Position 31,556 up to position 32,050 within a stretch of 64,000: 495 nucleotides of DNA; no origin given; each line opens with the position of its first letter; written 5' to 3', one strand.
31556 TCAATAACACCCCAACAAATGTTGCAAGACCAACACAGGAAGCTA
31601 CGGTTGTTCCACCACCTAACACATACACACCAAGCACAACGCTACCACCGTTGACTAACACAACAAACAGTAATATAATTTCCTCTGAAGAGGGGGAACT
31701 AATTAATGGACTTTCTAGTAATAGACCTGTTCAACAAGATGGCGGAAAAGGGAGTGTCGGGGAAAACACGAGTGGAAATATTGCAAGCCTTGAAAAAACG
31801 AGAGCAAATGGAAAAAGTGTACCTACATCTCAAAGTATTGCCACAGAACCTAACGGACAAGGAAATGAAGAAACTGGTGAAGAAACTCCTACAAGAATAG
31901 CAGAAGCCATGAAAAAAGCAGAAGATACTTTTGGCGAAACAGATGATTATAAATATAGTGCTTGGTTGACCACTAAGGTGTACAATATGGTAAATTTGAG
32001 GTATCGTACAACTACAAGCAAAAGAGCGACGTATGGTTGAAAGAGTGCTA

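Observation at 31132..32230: Array of four near-identical 36-bp direct repeats with irregular 262, 511 and 182-bp spacers, each placed at the 3' end of an open frame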

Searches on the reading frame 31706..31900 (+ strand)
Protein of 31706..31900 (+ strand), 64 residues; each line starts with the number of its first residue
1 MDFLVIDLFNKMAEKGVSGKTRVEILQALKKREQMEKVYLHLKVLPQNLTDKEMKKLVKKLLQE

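Call 20: search_protein_families(library=phrogs, proteins=[window:31706-31900:+], max_evalue=0.1)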
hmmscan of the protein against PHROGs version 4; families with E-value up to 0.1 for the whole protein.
window:31706-31900:+ (64 aa): 1 family
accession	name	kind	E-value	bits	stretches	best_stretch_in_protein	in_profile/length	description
phrog_1058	-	unknown function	0.0034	18.4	1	14-63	81-129/134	-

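Call 21: search_protein_families(library=ncbifam, proteins=[window:31706-31900:+], max_evalue=0.1)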
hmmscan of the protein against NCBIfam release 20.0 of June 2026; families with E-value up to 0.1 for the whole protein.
window:31706-31900:+ (64 aa): 0 families

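Call 31: search_protein_representatives(protein=window:31706-31900:+)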
Query: 64 residues. Proteins with E-value up to 0.001 (for the whole library): 2; up to 1e-10: 0; up to 1e-30: 0. The best 2 are listed.
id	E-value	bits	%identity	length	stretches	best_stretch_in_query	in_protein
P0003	2.1e-05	40.4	31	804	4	3-48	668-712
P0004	5.3e-04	36.0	38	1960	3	17-41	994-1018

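Call 76: predict_structure(protein=window:31706-31897:+)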
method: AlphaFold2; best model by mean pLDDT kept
length: 64 residues; sequences in the alignment: 1
mean_pLDDT: 89.3   pTM: 0.70
mean pLDDT of the five models: 89.3, 86.2, 86.0, 85.9, 58.9
residues with pLDDT >= 90: 43; 70-90: 20; 50-70: 1; < 50: 0
segments of 3 or more residues with pLDDT < 50: none
pLDDT, mean of each block of 10 residues (from residue 1): 87 92 92 91 84 91 84
secondary structure, 60 per line:
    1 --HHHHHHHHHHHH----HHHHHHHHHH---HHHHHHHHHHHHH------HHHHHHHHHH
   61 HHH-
elements in order: H3-14 H19-28 H32-44 H51-63

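Call 79: fold_search(model_id=the predicted structure, library=pdb)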
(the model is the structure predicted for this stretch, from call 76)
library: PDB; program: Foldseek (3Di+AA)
matches with E <= 10: 51; with E <= 0.001: 0
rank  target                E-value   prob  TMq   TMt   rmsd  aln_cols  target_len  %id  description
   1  8eov                  1.9e+00  0.72  0.66  0.35   3.2        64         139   20  Precisely patterned nanofibers made from extendable protein multiplexes (released 2023-08-16)
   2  2fh0_MODEL_1_A        2.3e+00  0.35  0.51  0.43   2.8        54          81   15  NMR Ensemble of The Yeast Saccharomyces cerevisiae protein Ymr074cp core region (released 2007-01-02)
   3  7odr_y                2.3e+00  0.18  0.37  0.10   8.2        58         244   19  State A of the human mitoribosomal large subunit assembly intermediate (released 2021-06-23)
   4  1tfk_B                2.9e+00  0.11  0.36  0.28   7.7        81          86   12  Ribonuclease from Escherichia coli complexed with its inhibtor protein (released 2005-03-01)
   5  3vlf_B                4.7e+00  0.09  0.40  0.36   6.5        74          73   18  Crystal structure of yeast proteasome interacting protein (released 2012-02-22)
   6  9fxk_G                4.7e+00  0.08  0.33  0.16  10.6        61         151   13  Transcription repressor NrdR from E. coli, AMPPNP/ATP-bound state (released 2025-03-19)
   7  9fvr_D                5.0e+00  0.14  0.43  0.22   4.1        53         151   23  Transcription repressor NrdR from E. coli, ATP/dATP-bound state, SeMet protein (released 2025-03-19)
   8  9g5f_D                5.6e+00  0.15  0.45  0.08   3.2        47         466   13  The structure of Aspergillus fumigatus UDP-GlcNAc pyrophosphorylase in complex with a fragment (released 2025-07-30)
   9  9swy_A                5.6e+00  0.13  0.43  0.08   3.5        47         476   11  The structure of AfUAP1 in complex with GlcNAc-1P (released 2026-01-28)
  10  6k3m_H                5.6e+00  0.12  0.44  0.46   8.8        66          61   17  Application of anti-helix antibodies in protein structure determination (8189-3LRH) (released 2019-08-14)
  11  9ir4_C                5.6e+00  0.11  0.35  0.33   3.7        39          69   20  Cryo-EM structure of Nipah virus L-P (H1165Y) polymerase complex (released 2024-12-11)
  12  7pno_A                6.0e+00  0.12  0.40  0.47   3.6        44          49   16  C terminal domain of Nipah Virus Phosphoprotein fused to the Ntail alpha more of the Nucleoprotein. (released 2022-04-20)
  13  1tj7_B                6.0e+00  0.08  0.41  0.07  14.6        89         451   10  Structure determination and refinement at 2.44 A resolution of Argininosuccinate lyase from E. coli (released 2004-10-26)
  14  9ggi_B                6.0e+00  0.08  0.40  0.07  13.3        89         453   10  Crystal structure of argininosuccinate lyase from Arabidopsis thaliana (AtASL) (released 2024-10-23)
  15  7udi_A                6.4e+00  0.21  0.66  0.24   4.4        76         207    9  Full-length dimer of DNA-Damage Response Protein C from Deinococcus radiodurans (released 2023-02-22)
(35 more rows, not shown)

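Call 80: fold_search(model_id=the predicted structure, library=viral)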
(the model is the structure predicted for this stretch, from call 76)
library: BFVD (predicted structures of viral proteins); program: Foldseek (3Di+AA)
matches with E <= 10: 82; with E <= 0.001: 0
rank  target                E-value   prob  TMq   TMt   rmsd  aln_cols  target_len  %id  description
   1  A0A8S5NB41            4.4e-01  0.99  0.81  0.81   1.6        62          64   14  Uncharacterized protein [Myoviridae sp. ctUX613]
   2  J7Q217                1.3e+00  0.72  0.66  0.60   3.1        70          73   10  Uncharacterized protein [Alphaspiravirus yamagawaense]
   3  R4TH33                2.0e+00  0.16  0.42  0.36   6.3        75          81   19  Uncharacterized protein [Halogranum tailed virus 1]
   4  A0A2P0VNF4            2.3e+00  0.15  0.38  0.27  13.0        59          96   12  Uncharacterized protein [Tetraselmis virus 1]
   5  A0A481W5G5            2.7e+00  0.28  0.55  0.19   3.5        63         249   13  MerR family transcriptional regulator [Fusobacterium phage Fnu1]
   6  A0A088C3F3            2.7e+00  0.14  0.41  0.34   4.7        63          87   24  (no name in the UniProt tables at hand)
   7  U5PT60                3.1e+00  0.47  0.56  0.16   2.6        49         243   20  Uncharacterized protein [Clavibacter phage CN1A]
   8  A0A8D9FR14            3.5e+00  0.14  0.44  0.20   6.2        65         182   12  Uncharacterized protein [uncultured marine phage]
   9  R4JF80                3.7e+00  0.11  0.40  0.14   9.5        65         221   15  Putative sigma factor [Pseudoalteromonas phage RIO-1]
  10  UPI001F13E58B         3.7e+00  0.05  0.31  0.17  16.1        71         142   17  (no name look-up for this kind of identifier)
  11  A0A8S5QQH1            4.1e+00  0.21  0.57  0.17   3.9        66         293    8  DUF6291 domain-containing protein [Siphoviridae sp. ct8LX107]
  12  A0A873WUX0            4.1e+00  0.20  0.48  0.20   3.5        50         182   14  Uncharacterized protein [Klebsiella phage Miami]
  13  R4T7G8                4.1e+00  0.08  0.35  0.09  10.9        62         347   19  (no name in the UniProt tables at hand)
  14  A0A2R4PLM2            4.1e+00  0.07  0.32  0.12   8.7        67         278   19  (no name in the UniProt tables at hand)
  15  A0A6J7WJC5            4.1e+00  0.06  0.31  0.12  10.0        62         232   18  FliA DNA-directed RNA polymerase specialized sigma subunit [uncultured Caudovirales phage]
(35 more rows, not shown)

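Call 88: search_protein_families(library=pfam, proteins=[window:31706-31900:+], max_evalue=0.05)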
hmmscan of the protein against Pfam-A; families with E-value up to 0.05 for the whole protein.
window:31706-31900:+ (64 aa): 2 families
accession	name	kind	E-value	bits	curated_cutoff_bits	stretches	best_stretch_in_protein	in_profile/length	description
PF25805.1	IQUB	-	0.021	14.7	27.8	1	7-58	44-93/140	IQUB-like domain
PF18326.6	RFX5_N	-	0.035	14.3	25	1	24-48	20-44/59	RFX5 N-terminal domain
